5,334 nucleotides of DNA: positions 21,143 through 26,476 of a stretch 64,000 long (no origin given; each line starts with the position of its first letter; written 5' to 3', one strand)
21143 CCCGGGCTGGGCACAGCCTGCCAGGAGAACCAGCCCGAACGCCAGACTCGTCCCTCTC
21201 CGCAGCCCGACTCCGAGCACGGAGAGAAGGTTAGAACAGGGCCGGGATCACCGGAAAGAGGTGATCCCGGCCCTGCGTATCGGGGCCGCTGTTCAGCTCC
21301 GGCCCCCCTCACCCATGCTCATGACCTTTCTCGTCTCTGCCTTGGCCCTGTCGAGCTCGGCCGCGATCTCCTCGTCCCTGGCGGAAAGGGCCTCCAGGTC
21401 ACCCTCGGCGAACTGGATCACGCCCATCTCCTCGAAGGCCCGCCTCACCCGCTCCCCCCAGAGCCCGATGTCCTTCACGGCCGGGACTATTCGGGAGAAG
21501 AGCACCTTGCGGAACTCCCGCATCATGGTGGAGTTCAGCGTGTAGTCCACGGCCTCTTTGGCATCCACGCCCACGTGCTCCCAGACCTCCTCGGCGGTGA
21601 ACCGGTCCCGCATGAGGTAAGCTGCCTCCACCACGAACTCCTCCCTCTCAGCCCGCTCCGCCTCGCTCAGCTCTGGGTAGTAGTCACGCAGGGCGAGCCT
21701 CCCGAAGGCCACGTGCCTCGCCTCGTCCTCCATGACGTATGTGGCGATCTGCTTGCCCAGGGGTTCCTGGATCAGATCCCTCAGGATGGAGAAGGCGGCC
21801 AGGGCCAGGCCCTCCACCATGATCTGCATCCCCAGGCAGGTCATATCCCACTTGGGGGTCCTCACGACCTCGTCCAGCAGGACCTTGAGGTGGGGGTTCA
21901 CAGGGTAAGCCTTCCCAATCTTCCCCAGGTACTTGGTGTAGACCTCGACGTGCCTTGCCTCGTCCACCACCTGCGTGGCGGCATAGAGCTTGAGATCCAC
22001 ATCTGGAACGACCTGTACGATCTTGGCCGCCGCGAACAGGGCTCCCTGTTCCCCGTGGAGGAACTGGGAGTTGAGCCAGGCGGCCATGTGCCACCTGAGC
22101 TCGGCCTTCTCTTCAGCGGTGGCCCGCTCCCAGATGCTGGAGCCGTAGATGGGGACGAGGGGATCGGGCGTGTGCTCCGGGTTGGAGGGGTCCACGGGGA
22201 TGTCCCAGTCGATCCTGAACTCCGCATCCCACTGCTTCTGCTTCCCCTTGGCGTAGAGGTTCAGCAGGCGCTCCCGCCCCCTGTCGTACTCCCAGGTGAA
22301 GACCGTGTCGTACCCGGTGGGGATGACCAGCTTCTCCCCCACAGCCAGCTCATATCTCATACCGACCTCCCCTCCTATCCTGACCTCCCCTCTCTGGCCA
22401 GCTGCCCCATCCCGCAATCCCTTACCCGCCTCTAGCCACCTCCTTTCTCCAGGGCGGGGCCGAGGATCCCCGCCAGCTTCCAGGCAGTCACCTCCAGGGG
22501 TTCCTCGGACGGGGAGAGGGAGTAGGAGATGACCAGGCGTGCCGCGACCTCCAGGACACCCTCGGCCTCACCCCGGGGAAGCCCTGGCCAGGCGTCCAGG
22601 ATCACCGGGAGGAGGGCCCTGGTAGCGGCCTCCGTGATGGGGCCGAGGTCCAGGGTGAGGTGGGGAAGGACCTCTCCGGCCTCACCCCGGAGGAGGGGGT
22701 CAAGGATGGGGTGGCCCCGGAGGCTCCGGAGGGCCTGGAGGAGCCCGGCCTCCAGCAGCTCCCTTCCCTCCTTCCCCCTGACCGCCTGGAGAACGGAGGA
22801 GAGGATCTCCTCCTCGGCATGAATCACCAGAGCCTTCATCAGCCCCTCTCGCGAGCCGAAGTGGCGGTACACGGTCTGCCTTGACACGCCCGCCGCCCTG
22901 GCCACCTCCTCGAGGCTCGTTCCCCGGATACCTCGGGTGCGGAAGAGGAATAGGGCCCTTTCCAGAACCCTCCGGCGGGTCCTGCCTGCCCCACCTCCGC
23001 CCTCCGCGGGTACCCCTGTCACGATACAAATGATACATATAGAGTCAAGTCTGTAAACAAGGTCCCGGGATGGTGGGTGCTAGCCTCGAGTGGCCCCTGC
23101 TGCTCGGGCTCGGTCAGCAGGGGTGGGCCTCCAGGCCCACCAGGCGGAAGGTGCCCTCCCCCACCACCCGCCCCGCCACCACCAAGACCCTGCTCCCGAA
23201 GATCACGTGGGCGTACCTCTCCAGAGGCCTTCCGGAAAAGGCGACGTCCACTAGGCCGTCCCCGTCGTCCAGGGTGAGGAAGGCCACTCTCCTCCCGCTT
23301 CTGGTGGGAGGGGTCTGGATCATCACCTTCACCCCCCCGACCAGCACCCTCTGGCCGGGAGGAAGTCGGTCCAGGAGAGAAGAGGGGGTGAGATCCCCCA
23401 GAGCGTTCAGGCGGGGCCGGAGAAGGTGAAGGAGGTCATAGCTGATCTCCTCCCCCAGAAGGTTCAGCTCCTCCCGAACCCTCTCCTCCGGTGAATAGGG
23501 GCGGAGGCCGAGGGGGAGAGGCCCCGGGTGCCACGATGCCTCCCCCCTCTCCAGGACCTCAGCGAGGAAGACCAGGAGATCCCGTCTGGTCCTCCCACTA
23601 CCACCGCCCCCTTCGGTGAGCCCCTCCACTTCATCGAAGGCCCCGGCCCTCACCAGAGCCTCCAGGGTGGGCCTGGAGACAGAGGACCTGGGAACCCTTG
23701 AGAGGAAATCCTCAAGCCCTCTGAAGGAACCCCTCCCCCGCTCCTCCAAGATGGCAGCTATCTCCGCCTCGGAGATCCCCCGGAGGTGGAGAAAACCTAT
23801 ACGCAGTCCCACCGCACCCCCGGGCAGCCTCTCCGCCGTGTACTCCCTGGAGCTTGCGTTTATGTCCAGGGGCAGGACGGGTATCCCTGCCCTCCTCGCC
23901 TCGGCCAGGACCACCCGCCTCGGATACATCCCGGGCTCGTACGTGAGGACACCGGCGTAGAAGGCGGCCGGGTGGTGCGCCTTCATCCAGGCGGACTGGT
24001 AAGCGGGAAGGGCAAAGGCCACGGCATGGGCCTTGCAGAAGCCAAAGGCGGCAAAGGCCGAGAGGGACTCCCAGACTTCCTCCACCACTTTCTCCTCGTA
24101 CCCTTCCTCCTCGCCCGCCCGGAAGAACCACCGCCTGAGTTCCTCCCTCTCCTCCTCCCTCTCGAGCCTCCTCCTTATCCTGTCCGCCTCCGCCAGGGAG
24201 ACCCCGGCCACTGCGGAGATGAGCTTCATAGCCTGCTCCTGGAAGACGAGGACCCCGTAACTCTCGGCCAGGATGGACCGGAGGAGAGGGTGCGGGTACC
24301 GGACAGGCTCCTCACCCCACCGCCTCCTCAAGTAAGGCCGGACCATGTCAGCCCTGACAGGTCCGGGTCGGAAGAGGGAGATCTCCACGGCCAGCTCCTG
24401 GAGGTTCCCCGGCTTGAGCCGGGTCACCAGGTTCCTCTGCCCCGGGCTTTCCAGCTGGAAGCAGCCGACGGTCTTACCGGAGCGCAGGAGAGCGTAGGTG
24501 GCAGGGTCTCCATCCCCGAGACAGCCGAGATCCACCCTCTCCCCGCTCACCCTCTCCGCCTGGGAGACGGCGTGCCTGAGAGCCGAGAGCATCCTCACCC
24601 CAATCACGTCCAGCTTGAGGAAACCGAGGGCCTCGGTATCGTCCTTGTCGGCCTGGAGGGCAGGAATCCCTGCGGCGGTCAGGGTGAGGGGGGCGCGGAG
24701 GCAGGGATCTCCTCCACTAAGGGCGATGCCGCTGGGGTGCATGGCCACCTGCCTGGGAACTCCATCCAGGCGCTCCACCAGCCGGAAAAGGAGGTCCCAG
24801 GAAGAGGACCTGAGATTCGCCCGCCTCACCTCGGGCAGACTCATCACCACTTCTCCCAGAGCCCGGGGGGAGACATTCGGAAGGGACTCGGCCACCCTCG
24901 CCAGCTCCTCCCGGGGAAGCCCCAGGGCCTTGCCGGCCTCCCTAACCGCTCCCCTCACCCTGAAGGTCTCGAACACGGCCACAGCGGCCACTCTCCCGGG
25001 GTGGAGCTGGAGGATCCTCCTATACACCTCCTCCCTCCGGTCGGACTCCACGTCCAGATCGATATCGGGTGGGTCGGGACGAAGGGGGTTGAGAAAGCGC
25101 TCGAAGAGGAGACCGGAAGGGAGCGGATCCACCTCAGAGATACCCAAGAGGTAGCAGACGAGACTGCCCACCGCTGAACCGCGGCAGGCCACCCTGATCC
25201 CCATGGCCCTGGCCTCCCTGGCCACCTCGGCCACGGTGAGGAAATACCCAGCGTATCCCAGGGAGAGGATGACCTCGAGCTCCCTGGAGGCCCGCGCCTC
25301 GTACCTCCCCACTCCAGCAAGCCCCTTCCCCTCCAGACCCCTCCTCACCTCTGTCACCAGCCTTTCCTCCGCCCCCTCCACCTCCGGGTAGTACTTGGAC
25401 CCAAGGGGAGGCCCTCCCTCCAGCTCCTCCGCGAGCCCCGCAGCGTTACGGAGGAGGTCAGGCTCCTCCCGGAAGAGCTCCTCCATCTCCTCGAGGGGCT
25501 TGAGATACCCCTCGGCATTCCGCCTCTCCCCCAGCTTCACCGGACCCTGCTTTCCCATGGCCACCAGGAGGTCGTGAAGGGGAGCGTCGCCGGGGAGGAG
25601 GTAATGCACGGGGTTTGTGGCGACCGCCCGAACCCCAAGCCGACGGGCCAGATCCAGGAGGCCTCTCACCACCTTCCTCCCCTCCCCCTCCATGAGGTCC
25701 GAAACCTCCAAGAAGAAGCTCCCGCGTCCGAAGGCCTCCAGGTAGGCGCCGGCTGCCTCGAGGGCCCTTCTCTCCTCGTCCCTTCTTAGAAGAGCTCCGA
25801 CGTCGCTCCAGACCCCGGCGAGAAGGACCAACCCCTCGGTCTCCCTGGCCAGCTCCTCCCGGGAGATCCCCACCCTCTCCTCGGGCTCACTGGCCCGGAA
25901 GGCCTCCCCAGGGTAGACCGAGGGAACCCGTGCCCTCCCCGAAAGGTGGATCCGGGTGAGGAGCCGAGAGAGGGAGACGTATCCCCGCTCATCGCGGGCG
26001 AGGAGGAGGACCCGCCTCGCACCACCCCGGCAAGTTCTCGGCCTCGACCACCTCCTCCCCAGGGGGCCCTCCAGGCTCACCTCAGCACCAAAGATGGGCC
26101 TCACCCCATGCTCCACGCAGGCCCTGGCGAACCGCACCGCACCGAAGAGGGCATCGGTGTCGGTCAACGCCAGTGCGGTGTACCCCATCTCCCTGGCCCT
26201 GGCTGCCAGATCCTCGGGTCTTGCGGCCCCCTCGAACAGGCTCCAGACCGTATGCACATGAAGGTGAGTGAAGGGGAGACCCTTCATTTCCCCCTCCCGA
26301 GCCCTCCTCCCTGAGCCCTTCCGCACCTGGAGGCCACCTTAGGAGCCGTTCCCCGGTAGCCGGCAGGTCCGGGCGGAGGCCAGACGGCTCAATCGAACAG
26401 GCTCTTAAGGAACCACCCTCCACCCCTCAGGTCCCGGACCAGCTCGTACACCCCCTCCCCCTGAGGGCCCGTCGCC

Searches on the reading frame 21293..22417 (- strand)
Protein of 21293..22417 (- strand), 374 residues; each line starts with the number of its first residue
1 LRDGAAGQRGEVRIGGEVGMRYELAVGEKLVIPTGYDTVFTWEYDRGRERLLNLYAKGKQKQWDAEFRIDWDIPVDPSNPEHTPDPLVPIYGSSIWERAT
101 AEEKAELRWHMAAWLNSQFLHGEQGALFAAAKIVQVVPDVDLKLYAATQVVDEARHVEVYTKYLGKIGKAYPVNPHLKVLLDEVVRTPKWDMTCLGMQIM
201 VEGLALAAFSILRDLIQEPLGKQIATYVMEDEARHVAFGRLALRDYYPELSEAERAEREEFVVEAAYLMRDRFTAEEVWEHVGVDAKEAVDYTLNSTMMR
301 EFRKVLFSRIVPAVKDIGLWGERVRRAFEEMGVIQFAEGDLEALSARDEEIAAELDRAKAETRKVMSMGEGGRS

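Call 71: search_protein_families(library=pfam, proteins=[window:21293-22417:-], max_evalue=0.00001)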
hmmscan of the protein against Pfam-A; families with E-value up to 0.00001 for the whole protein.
window:21293-22417:- (374 aa): 1 family
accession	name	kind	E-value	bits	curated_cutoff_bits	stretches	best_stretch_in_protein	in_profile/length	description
PF11583.14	AurF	-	1.2e-23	84.1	29.6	1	51-318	8-282/282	P-aminobenzoate N-oxygenase AurF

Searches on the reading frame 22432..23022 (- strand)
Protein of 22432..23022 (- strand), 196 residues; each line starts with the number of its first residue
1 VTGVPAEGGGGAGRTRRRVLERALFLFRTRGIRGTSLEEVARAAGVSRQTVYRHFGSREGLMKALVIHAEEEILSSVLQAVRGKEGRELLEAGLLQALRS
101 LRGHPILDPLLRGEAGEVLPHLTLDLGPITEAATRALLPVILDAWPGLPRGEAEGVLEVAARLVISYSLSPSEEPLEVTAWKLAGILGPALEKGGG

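Call 71: search_protein_families(library=pfam, proteins=[window:22432-23022:-], max_evalue=0.00001)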
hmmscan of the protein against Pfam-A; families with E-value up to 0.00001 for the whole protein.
window:22432-23022:- (196 aa): 2 families
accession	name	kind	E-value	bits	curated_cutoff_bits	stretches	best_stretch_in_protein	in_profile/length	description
PF00440.29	TetR_N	-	6.4e-15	55.1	24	1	20-65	2-47/47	Bacterial regulatory proteins, tetR family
PF18556.6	TetR_C_35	-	7.4e-11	42.7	26.7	1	90-189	6-105/105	Bacterial Tetracyclin repressor, C-terminal domain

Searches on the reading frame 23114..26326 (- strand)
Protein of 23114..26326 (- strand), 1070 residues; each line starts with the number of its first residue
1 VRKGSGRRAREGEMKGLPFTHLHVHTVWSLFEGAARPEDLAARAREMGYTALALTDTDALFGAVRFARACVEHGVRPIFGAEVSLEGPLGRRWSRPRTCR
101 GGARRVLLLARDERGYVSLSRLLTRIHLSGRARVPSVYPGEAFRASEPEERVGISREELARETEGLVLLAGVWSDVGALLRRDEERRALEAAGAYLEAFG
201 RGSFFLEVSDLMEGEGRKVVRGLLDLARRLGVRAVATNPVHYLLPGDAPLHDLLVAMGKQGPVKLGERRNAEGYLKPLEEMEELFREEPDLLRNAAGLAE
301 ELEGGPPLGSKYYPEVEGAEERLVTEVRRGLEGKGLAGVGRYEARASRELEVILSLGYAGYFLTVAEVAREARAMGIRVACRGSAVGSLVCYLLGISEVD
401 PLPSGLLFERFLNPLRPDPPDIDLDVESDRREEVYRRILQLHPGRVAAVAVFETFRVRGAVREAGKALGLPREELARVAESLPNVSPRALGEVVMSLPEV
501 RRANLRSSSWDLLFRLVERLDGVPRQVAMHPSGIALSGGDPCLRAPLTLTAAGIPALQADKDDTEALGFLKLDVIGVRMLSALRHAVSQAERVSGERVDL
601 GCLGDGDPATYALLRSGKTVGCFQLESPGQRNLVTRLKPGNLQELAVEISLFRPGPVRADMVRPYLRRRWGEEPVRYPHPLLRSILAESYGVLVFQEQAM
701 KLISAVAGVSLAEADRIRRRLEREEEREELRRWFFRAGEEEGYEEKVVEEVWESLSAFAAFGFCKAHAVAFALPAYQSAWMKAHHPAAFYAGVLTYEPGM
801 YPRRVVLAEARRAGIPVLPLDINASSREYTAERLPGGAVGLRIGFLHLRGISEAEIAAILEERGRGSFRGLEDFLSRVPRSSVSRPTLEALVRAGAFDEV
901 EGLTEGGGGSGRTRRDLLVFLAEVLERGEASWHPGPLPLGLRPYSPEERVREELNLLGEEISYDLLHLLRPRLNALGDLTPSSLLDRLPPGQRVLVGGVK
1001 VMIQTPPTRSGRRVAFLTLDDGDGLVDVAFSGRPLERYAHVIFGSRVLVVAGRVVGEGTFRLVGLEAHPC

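Call 71: search_protein_families(library=pfam, proteins=[window:23114-26326:-], max_evalue=0.00001)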
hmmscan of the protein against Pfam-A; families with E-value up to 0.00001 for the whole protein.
window:23114-26326:- (1070 aa): 4 families
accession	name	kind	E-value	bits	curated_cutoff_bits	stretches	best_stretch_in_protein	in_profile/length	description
PF07733.18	DNA_pol3_alpha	-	5.3e-58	197.1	23.9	1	340-576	21-260/260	Bacterial DNA polymerase III alpha NTPase domain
PF17657.6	DNA_pol3_finger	-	4.1e-46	156.8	22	1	579-738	1-162/166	Bacterial DNA polymerase III alpha subunit finger domain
PF02811.25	PHP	-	8.4e-29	101.4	26.4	1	21-209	1-162/164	PHP domain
PF14579.12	HHH_6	-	4.1e-21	75.4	25.6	1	814-901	1-84/90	Helix-hairpin-helix motif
